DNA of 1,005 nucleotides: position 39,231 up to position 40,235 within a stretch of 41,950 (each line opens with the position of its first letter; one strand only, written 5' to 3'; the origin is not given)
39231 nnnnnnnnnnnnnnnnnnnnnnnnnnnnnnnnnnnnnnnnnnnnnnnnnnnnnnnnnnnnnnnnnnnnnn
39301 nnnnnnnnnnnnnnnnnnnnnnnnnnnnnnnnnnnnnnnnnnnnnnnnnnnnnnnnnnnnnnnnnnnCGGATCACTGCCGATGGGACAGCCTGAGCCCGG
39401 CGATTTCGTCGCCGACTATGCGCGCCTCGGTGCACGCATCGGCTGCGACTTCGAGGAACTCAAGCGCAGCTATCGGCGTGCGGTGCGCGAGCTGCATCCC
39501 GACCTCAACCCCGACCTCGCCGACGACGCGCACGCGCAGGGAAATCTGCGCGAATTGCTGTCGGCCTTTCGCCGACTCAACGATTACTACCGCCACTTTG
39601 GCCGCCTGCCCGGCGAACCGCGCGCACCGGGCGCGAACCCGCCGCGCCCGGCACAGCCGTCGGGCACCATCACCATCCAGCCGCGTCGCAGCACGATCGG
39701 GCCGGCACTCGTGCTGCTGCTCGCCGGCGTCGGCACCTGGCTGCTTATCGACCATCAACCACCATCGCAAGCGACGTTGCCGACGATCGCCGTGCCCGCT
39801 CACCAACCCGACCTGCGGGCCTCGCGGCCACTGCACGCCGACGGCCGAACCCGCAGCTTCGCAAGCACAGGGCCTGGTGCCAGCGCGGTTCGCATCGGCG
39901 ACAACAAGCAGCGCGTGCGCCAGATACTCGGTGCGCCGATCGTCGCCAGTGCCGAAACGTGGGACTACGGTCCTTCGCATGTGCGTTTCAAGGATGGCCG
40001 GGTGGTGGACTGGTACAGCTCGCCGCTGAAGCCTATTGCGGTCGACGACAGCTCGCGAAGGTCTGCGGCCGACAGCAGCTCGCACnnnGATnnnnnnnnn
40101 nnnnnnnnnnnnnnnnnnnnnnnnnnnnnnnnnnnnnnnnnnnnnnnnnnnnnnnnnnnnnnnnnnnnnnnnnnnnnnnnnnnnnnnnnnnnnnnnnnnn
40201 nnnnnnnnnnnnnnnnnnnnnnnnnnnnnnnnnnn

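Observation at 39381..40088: Membrane-spanning J-domain protein embedded between the export operon and the priming transferase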

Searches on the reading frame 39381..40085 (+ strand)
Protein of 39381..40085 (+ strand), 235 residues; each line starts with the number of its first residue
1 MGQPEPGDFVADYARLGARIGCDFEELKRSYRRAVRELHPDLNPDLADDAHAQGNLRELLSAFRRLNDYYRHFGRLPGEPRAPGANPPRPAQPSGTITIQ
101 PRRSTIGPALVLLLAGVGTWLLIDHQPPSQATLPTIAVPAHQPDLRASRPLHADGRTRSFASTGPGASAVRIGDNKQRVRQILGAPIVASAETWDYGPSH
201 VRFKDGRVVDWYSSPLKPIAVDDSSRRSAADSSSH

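Call 3: search_protein_families(library=pfam, proteins=[window:39381-40085:+], max_evalue=0.1)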
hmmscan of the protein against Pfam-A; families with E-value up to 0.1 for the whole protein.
window:39381-40085:+ (235 aa): 2 families
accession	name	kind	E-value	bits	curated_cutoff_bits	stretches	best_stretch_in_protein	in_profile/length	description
PF00226.36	DnaJ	-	7.1e-06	26.5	27.8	1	13-68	3-55/63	DnaJ domain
PF04355.18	BamE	-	0.0013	19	23.2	1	168-196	10-41/71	Outer membrane protein assembly factor BamE domain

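Call 5: search_protein_families(library=ncbifam, proteins=[window:39381-40085:+], max_evalue=0.01)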
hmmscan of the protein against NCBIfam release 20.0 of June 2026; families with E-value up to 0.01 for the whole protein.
window:39381-40085:+ (235 aa): 6 families
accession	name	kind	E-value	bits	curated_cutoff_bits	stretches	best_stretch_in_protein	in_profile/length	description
NF010871.0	PRK14278.1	equivalog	7.5e-07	28.3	502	1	13-81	6-71/378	molecular chaperone DnaJ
TIGR02349.1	DnaJ_bact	equivalog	0.00011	21.7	377.2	1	13-68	3-55/354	molecular chaperone DnaJ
NF010872.0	PRK14279.1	equivalog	0.00063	19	556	1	13-58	12-54/394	molecular chaperone DnaJ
NF008035.0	PRK10767.1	subfamily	0.00067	18.8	338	1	13-69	7-60/374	molecular chaperone DnaJ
NF010892.0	PRK14299.1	equivalog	0.0036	16.6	392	1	13-89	7-81/291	chaperone protein DnaJ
NF007618.0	PRK10266.1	equivalog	0.0041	16.6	403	1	12-71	6-61/306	curved DNA-binding protein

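Call 6: find_homologous_proteins(query=window:39381-40085:+, max_evalue=0.001)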
Query window:39381-40085:+ (235 aa): 42 proteins with E <= 0.001 among 3195 candidates.
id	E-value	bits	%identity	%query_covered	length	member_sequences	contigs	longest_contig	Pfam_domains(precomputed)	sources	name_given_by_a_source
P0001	8.6e-154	528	100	100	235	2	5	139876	PF00226.37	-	-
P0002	1.9e-121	422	83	100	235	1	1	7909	PF00226.37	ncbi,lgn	-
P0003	1.1e-94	335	69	100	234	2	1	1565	-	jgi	jgi:hypothetical protein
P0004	2.8e-53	199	50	96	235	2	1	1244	PF00226.37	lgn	-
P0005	2.5e-48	183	48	96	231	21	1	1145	PF00226.37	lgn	-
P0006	2.0e-44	170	47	94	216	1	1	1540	PF00226.37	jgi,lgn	jgi:hypothetical protein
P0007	2.3e-44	170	44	95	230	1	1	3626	PF00226.37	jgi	jgi:hypothetical protein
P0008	8.5e-44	168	41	94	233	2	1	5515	PF00226.37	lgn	-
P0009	4.2e-43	166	44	94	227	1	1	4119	PF00226.37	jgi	jgi:hypothetical protein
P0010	6.1e-43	165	42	95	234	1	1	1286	PF00226.37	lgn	-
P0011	1.6e-42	164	43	94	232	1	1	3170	PF00226.37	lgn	-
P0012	5.5e-42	162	43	94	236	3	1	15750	PF00226.37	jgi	jgi:hypothetical protein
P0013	6.6e-42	162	42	95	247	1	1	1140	PF00226.37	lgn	-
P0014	2.4e-41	160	41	95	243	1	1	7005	PF00226.37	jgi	jgi:hypothetical protein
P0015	1.0e-39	155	40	95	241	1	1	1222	PF00226.37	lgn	-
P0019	6.6e-39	152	42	91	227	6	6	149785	-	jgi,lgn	jgi:hypothetical protein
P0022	8.0e-34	135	37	93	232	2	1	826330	-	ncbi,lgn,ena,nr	ncbi:MAG: J domain-containing protein [Xanthomonadales bacterium]|nr:J domain-containing protein [Xa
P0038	6.4e-27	113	37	92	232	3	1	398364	-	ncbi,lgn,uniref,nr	ncbi:hypothetical protein DFR29_105150 [Tahibacter aquaticus]|uniref:J domain-containing protein n=2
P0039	3.6e-25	107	37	91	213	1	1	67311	PF00226.37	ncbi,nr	ncbi:MAG: J domain-containing protein [Rhodanobacteraceae bacterium]|nr:J domain-containing protein 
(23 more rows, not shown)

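Call 8: find_encoding_contigs(protein=P0038, flank=8000, max_places=2)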
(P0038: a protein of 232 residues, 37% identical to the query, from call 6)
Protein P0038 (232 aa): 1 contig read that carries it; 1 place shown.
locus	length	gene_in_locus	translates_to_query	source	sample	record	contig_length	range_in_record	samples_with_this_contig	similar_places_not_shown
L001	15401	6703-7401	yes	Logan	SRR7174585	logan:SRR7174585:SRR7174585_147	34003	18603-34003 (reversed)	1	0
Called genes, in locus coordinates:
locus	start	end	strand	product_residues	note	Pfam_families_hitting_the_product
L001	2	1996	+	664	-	?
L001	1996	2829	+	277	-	PF03705:CheR_N, PF01739:CheR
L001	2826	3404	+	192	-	PF01339:CheB_methylest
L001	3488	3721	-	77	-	-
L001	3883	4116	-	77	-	-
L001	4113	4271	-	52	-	PF11752:DUF3309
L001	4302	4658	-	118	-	-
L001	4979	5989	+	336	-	PF00106:adh_short, PF08659:KR, PF13561:adh_short_C2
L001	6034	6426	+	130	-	-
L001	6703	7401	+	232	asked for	-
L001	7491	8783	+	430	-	PF03721:UDPG_MGDP_dh_N, PF00984:UDPG_MGDP_dh, PF03720:UDPG_MGDP_dh_C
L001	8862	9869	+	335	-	PF01073:3Beta_HSD, PF01370:Epimerase, PF02719:Polysacc_synt_2, PF04321:RmlD_sub_bind, PF07993:NAD_binding_4 (weak), PF13460:NAD_binding_10 (weak), PF16363:GDP_Man_Dehyd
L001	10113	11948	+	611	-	PF13522:GATase_6, PF13537:GATase_7, PF01380:SIS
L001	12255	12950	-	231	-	PF00023:Ank (faint), PF13637:Ank_4 (faint), PF12796:Ank_2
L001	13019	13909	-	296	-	PF12833:HTH_18, PF00165:HTH_AraC (weak)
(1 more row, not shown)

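Call 9: find_encoding_contigs(protein=P0022, flank=8000, max_places=2)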
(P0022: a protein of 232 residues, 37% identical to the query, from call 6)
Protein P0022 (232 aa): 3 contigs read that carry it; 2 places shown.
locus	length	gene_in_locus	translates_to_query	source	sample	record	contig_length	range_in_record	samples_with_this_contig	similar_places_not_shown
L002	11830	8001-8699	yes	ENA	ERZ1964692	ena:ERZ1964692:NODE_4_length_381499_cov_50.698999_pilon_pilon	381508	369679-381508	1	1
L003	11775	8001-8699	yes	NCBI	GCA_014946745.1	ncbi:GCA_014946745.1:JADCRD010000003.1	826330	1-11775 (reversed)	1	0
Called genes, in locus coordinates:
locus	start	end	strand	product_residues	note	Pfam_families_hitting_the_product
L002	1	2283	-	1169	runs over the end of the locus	PF13188:PAS_8 (faint), PF12860:PAS_7, PF00512:HisKA, PF02518:HATPase_c, PF00072:Response_reg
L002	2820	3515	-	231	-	PF22624:AASDHPPT_N (faint), PF01648:ACPS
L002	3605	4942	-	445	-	-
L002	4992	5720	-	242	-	-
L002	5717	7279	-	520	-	-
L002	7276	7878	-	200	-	PF02563:Poly_export, PF10531:SLBB, PF22461:SLBB_2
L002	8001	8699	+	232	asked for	-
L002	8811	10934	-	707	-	PF00270:DEAD (weak), PF04851:ResIII (faint), PF13307:Helicase_C_2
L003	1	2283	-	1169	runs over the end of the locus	PF13188:PAS_8 (faint), PF12860:PAS_7, PF00512:HisKA, PF02518:HATPase_c, PF00072:Response_reg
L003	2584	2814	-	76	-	PF10013:DUF2256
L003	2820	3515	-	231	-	PF22624:AASDHPPT_N (faint), PF01648:ACPS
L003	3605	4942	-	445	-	-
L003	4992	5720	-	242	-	-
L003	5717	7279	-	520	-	-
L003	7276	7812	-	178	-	PF02563:Poly_export, PF10531:SLBB, PF22461:SLBB_2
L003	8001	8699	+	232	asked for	-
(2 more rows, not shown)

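Call 10: find_encoding_contigs(protein=P0039, flank=8000, max_places=2)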
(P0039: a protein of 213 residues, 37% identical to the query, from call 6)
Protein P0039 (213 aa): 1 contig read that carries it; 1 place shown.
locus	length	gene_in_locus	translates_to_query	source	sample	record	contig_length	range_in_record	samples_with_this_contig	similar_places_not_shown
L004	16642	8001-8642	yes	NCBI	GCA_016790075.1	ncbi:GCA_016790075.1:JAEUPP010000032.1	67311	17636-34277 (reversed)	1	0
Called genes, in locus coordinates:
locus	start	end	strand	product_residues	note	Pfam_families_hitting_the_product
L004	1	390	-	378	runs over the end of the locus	PF13439:Glyco_transf_4, PF13579:Glyco_trans_4_4, PF00534:Glycos_transf_1, PF13692:Glyco_trans_1_4, PF13524:Glyco_trans_1_2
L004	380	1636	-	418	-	PF13439:Glyco_transf_4, PF13579:Glyco_trans_4_4, PF20706:GT4-conflict, PF00534:Glycos_transf_1, PF13692:Glyco_trans_1_4, PF13524:Glyco_trans_1_2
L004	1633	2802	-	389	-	PF00535:Glycos_transf_2, PF13641:Glyco_tranf_2_3, PF13632:Glyco_trans_2_3 (weak)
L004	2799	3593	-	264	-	PF01522:Polysacc_deac_1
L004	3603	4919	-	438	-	PF10082:BBP2_2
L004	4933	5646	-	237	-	-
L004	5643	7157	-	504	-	-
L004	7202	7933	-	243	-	PF02563:Poly_export, PF10531:SLBB, PF22461:SLBB_2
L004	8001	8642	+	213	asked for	PF00226:DnaJ (weak)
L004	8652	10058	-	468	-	PF02397:Bac_transf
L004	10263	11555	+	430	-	PF03721:UDPG_MGDP_dh_N, PF00984:UDPG_MGDP_dh, PF03720:UDPG_MGDP_dh_C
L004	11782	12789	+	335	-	PF01073:3Beta_HSD, PF01370:Epimerase, PF02719:Polysacc_synt_2, PF04321:RmlD_sub_bind, PF07993:NAD_binding_4 (faint), PF13460:NAD_binding_10 (weak), PF16363:GDP_Man_Dehyd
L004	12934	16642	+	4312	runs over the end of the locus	PF00501:AMP-binding, PF00550:PP-binding, PF13193:AMP-binding_C, PF00109:ketoacyl-synt, PF02801:Ketoacyl-synt_C, PF16197:KAsynt_C_assoc, PF22336:RhiE-like_linker, PF22621:CurL-like_PKS_C, +11 more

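Call 11: find_encoding_contigs(protein=P0019, flank=8000, max_places=2)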
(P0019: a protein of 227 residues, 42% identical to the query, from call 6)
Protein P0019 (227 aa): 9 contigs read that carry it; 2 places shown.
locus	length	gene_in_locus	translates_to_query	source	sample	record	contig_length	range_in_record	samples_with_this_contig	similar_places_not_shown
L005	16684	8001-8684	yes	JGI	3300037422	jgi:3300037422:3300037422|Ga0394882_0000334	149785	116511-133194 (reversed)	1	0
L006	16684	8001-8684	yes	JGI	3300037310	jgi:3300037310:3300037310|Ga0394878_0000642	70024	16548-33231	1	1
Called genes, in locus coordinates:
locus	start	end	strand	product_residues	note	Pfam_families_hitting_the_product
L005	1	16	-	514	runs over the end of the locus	PF01943:Polysacc_synt, PF13440:Polysacc_synt_3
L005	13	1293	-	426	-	PF04932:Wzy_C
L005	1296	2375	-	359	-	PF01522:Polysacc_deac_1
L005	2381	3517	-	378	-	PF13641:Glyco_tranf_2_3, PF00535:Glycos_transf_2, PF13632:Glyco_trans_2_3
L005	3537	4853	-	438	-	-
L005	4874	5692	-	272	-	-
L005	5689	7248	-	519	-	-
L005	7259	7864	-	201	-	PF02563:Poly_export, PF10531:SLBB, PF22461:SLBB_2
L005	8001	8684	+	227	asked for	-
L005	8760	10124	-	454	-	PF02397:Bac_transf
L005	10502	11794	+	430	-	PF03721:UDPG_MGDP_dh_N, PF00984:UDPG_MGDP_dh, PF03720:UDPG_MGDP_dh_C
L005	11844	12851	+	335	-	PF01073:3Beta_HSD, PF01370:Epimerase, PF02719:Polysacc_synt_2, PF04321:RmlD_sub_bind, PF16363:GDP_Man_Dehyd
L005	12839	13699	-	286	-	PF00561:Abhydrolase_1 (weak), PF12146:Hydrolase_4 (weak), PF12697:Abhydrolase_6 (weak)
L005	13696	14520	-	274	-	PF12146:Hydrolase_4, PF12697:Abhydrolase_6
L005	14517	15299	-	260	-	PF22624:AASDHPPT_N, PF01648:ACPS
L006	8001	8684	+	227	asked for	-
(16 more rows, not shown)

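Call 14: find_related_loci(query=A1, collection=genome_contigs, flank=8000)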
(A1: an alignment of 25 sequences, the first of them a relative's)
Query A1 (235 aa) in genome_contigs; peptide patterns used: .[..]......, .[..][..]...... (x = any residue, [..] = any of these).
126 stretches matched a pattern; 124 encode a relative of the query (tblastn E <= 1e-3); the best 80 are kept; 80 distinct loci.
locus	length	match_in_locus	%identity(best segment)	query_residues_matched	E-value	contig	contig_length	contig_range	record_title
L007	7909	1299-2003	83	1-235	2e-116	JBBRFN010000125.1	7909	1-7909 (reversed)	MAG: Lysobacterales bacterium isolate Co_metawrap_2570 Cmw_2570_k141_27556945_length_7909_cov_28.9856, whole genome shot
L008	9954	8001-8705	69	1-235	2e-98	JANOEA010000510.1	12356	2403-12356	MAG: Pseudomonadota bacterium isolate SOY_65_metabat_450_sub SOY_65_k141_1897528, whole genome shotgun sequence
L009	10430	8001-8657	47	9-233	8e-48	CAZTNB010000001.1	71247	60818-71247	MAG TPA_asm: uncultured Gammaproteobacteria bacterium isolate SRP342105_co3_209 genome assembly, contig: NODE_208_length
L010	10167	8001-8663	41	8-232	1e-38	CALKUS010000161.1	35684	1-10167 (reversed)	MAG TPA_asm: uncultured proteobacterium isolate SRR6231182_bin.62_CONCOCT_v1.1_MAG genome assembly, contig: ERZ650268.43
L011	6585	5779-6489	36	8-234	3e-37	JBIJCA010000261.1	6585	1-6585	MAG: Aquimonas sp. isolate ME2006-08-18D11_3300042945_group2_bin107 Rohwer_bin2495_scaffold_3622_c2, whole genome shotgu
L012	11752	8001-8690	35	8-226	7e-33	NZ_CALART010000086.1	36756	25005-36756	MAG: uncultured Aquimonas sp. isolate SRR1955887_bin.86_CONCOCT_v1.1_MAG ERZ778035.1753, whole genome shotgun sequence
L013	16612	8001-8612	38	8-221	9e-31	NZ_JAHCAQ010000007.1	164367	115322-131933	MAG: Dokdonella sp. isolate ACE_PRO71 PRO71_7, whole genome shotgun sequence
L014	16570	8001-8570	40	21-224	7e-29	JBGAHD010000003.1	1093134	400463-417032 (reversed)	MAG: Ahniellaceae bacterium isolate MAG_MBR_H10.40 MBRH10-40_opera_contig_11, whole genome shotgun sequence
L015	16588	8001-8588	37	8-221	9e-29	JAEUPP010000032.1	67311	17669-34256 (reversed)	MAG: Rhodanobacteraceae bacterium isolate new MAG-228 k141_1871383, whole genome shotgun sequence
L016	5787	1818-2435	34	8-222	1e-27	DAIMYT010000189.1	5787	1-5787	MAG TPA_asm: Dokdonella sp. isolate CTOTU2284 NODE_6608_length_5787_cov_2.786288, whole genome shotgun sequence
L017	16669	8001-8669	37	6-221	1e-26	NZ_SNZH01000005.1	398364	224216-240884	Tahibacter aquaticus strain DSM 21667 Ga0244543_105, whole genome shotgun sequence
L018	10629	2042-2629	35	8-219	1e-26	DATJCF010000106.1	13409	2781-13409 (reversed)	MAG TPA_asm: Rhodanobacter sp. isolate SMAG_U15374 k141_183726, whole genome shotgun sequence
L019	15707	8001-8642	33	8-221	5e-26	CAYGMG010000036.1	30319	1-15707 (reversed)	MAG TPA_asm: uncultured Lysobacter sp. isolate ERP117304_co1_163 genome assembly, contig: NODE_1626_length_30319_cov_29.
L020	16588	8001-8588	35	8-219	2e-25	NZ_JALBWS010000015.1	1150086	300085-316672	Rhodanobacter ginsenosidimutans strain Gsoil 3054 assembly_15, whole genome shotgun sequence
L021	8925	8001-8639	34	8-222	1e-25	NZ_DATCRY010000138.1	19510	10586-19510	MAG: Dyella sp. isolate SMAG_U7291 k141_692159, whole genome shotgun sequence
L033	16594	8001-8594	33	8-219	7e-23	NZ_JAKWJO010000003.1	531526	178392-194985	Dyella sedimenti strain N-S-14 Scaffold3, whole genome shotgun sequence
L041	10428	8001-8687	29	5-221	7e-22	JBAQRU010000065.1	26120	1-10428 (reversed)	MAG: Lysobacteraceae bacterium isolate MFD12000_ilm_asm_bin24 k127_71489, whole genome shotgun sequence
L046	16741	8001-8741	32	5-221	4e-21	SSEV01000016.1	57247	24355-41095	MAG: Lysobacteraceae bacterium isolate Bin_5_5 c_000000017556, whole genome shotgun sequence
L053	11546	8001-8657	30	8-217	3e-20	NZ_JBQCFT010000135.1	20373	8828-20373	MAG: Luteibacter sp. isolate bin199 k141_3873936, whole genome shotgun sequence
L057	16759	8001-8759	27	8-235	6e-20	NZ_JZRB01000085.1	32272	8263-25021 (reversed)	Luteibacter yeojuensis strain SU11 contig_85, whole genome shotgun sequence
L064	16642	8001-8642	29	8-225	2e-19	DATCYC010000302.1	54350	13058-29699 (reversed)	MAG TPA_asm: Luteimonas sp. isolate SMAG_U7455 k141_27633, whole genome shotgun sequence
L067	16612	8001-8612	31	8-224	2e-19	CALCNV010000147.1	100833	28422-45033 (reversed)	MAG TPA_asm: uncultured Xanthomonadaceae bacterium isolate SRR5576001_bin.23_CONCOCT_v1.1_MAG genome assembly, contig: E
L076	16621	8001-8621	35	8-224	1e-18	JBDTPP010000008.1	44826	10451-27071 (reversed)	MAG: Pseudoxanthomonas sp. isolate cluster3_bin.200 NODE_2065_length_44826_cov_11.192357, whole genome shotgun sequence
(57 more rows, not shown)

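Call 17: predict_structure(alignment_id=A1)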
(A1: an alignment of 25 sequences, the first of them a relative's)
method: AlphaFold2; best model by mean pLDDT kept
length: 235 residues; sequences in the alignment: 25
mean_pLDDT: 74.5   pTM: 0.39
mean pLDDT of the five models: 74.5, 74.4, 72.4, 72.0, 71.5
residues with pLDDT >= 90: 116; 70-90: 24; 50-70: 35; < 50: 60
segments of 3 or more residues with pLDDT < 50: 94-104, 106-108, 124-165
pLDDT, mean of each block of 10 residues (from residue 1): 70 95 95 95 94 96 95 89 64 46 47 56 47 41 38 40 58 95 95 96 97 91 80 62
secondary structure, 60 per line:
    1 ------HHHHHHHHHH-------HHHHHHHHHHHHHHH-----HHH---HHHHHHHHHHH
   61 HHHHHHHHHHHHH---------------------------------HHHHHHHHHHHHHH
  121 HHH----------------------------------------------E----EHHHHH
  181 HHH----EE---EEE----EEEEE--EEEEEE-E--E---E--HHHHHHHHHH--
elements in order: H7-16 H24-38 H50-73 H107-123 H176-183 E193-195 E200-204 E207-212 H224-233

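Call 21: fold_search(model_id=the predicted structure, library=pdb)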
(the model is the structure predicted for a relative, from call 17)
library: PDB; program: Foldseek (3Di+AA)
matches with E <= 10: 218; with E <= 0.001: 0
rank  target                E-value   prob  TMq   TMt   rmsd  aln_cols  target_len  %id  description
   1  9dyv_MODEL_1_A        9.3e-03  1.00  0.20  0.39   8.8        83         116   29  Assembly and functional mechanisms of the Hsp70-Hsp40 chaperone machinery (released 2025-10-22)
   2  6rzy_A                1.5e-02  1.00  0.23  0.71   2.1        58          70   26  Plasmodium falciparum PFA0660w Hsp40 co-chaperone J-domain (released 2019-10-02)
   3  4j7z_A                1.7e-02  1.00  0.20  0.45   8.2        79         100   30  Thermus thermophilus DNAJ J- and G/F-DOMAINS (released 2013-07-31)
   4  4j80_A                1.8e-02  1.00  0.20  0.18   3.4        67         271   33  Thermus thermophilus DnaJ (released 2013-07-31)
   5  3ucs_C                2.2e-02  1.00  0.21  0.62   2.8        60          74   30  Crystal structure of the complex between CBPA J-domain and CBPM (released 2013-07-03)
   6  4j7z_E                2.2e-02  1.00  0.20  0.46   3.3        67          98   33  Thermus thermophilus DNAJ J- and G/F-DOMAINS (released 2013-07-31)
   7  4j7z_D                2.2e-02  1.00  0.20  0.43   7.6        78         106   31  Thermus thermophilus DNAJ J- and G/F-DOMAINS (released 2013-07-31)
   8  8eod_MODEL_1_A        3.0e-02  1.00  0.20  0.50   2.6        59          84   30  EEVD:Sis1-81 (J domain) bound conformation (released 2023-10-18)
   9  2ctq_MODEL_1_A        3.0e-02  0.99  0.20  0.38   4.5        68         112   22  Solution structure of J-domain from human DnaJ subfamily C menber 12 (released 2005-11-24)
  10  4j7z_C                3.2e-02  1.00  0.21  0.44   3.3        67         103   33  Thermus thermophilus DNAJ J- and G/F-DOMAINS (released 2013-07-31)
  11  4rwu                  3.2e-02  1.00  0.23  0.60   8.6        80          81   29  J-domain of Sis1 protein, Hsp40 co-chaperone from Saccharomyces cerevisiae (released 2014-12-17)
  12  5vso_MODEL_1_A        3.4e-02  1.00  0.22  0.63   1.8        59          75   29  NMR structure of Ydj1 J-domain, a cytosolic Hsp40 from Saccharomyces cerevisiae (released 2017-11-01)
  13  6psi_MODEL_1_A        3.4e-02  1.00  0.21  0.17   3.2        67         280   33  Structural Basis for Client Recognition and Activity of Hsp40 Chaperones (released 2019-09-18)
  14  1wjz_MODEL_1_A        3.4e-02  0.96  0.17  0.35   4.8        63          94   25  Soluiotn structure of J-domain of mouse DnaJ like protein (released 2004-11-29)
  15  9dvi_C                3.6e-02  1.00  0.21  0.18   3.2        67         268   33  Hetero-hexameric Hsp70-Hsp40-DafA complex (released 2025-10-22)
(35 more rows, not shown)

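Call 25: search_protein_families(library=pfam, proteins=[L041:6769-7893:-, L053:7161-7901:-, L076:5418-6716:-, L046:9356-10627:+, L067:10491-12551:+, L064:3814-5301:-, L057:11016-12689:-, L033:5950-6867:-], max_evalue=0.001)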
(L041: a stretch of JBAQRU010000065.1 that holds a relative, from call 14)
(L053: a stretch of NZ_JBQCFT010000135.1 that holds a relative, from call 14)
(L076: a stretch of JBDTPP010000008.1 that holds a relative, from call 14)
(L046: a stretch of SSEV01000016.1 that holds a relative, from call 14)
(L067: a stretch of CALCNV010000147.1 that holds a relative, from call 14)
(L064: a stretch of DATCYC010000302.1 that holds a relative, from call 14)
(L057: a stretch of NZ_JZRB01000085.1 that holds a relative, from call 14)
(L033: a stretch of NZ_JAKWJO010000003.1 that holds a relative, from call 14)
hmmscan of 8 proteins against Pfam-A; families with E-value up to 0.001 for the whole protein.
L041:6769-7893:- (374 aa): 1 family
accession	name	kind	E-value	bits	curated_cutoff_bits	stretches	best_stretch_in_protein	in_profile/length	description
PF01522.26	Polysacc_deac_1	-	1.5e-25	90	23.1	2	197-322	17-123/124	Polysaccharide deacetylase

L053:7161-7901:- (246 aa): 0 families

L076:5418-6716:- (432 aa): 1 family
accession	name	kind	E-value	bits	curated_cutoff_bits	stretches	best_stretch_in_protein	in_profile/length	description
PF04932.20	Wzy_C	-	2.1e-17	63.8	31.7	1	188-307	3-149/149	O-Antigen ligase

L046:9356-10627:+ (423 aa): 2 families
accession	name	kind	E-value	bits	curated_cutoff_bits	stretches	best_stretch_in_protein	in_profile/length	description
PF13692.12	Glyco_trans_1_4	-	1e-08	36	27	1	250-393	2-138/142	Glycosyl transferases group 1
PF13524.12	Glyco_trans_1_2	-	1.8e-06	28.4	25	1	266-407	5-143/144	Glycosyl transferase-like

L067:10491-12551:+ (686 aa): 10 families
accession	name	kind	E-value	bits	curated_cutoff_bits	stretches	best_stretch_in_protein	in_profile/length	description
PF01370.27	Epimerase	-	1.2e-32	113.6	20.9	1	368-593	1-239/240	NAD dependent epimerase/dehydratase family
PF01408.29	GFO_IDH_MocA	-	1.9e-28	100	24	1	9-127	1-120/120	Oxidoreductase family, NAD-binding Rossmann fold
PF01073.25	3Beta_HSD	-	1.7e-25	90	22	1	369-604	1-260/280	3-beta hydroxysteroid dehydrogenase/isomerase family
PF13460.12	NAD_binding_10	-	3.2e-19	70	27.2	1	372-535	1-146/184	NAD(P)H-binding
PF07993.18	NAD_binding_4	-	1.8e-17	63.8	20.1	1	370-541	1-210/258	Male sterility protein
PF16363.11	GDP_Man_Dehyd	-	2.5e-11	44.1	27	1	369-681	1-329/332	GDP-mannose 4,6 dehydratase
PF22725.1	GFO_IDH_MocA_C3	-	2.9e-09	37.4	27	1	137-255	3-124/124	GFO/IDH/MocA C-terminal domain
PF04321.23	RmlD_sub_bind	-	3.2e-08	33.4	27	1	369-538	4-154/287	RmlD substrate binding domain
PF05368.20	NmrA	-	6.4e-07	29.7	27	1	369-437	6-78/298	NmrA-like family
PF03447.22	NAD_binding_3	-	0.00044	21.4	24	1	15-105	1-94/116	Homoserine dehydrogenase, NAD binding domain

L064:3814-5301:- (495 aa): 2 families
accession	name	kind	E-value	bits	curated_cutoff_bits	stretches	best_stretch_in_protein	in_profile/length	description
PF01943.22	Polysacc_synt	-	1.7e-13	51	28.2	1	1-267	16-272/274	Polysaccharide biosynthesis protein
PF13440.11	Polysacc_synt_3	-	2.5e-10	40.5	23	1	10-317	1-291/293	Polysaccharide biosynthesis protein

L057:11016-12689:- (557 aa): 1 family
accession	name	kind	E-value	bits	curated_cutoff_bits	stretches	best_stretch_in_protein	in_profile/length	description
PF05199.19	GMC_oxred_C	-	5.4e-25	89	24.6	1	412-536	1-138/139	GMC oxidoreductase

L033:5950-6867:- (305 aa): 1 family
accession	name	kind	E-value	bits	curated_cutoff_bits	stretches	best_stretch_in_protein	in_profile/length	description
PF13621.12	Cupin_8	-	3.4e-08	34.2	27.4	1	12-235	24-247/252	Cupin-like domain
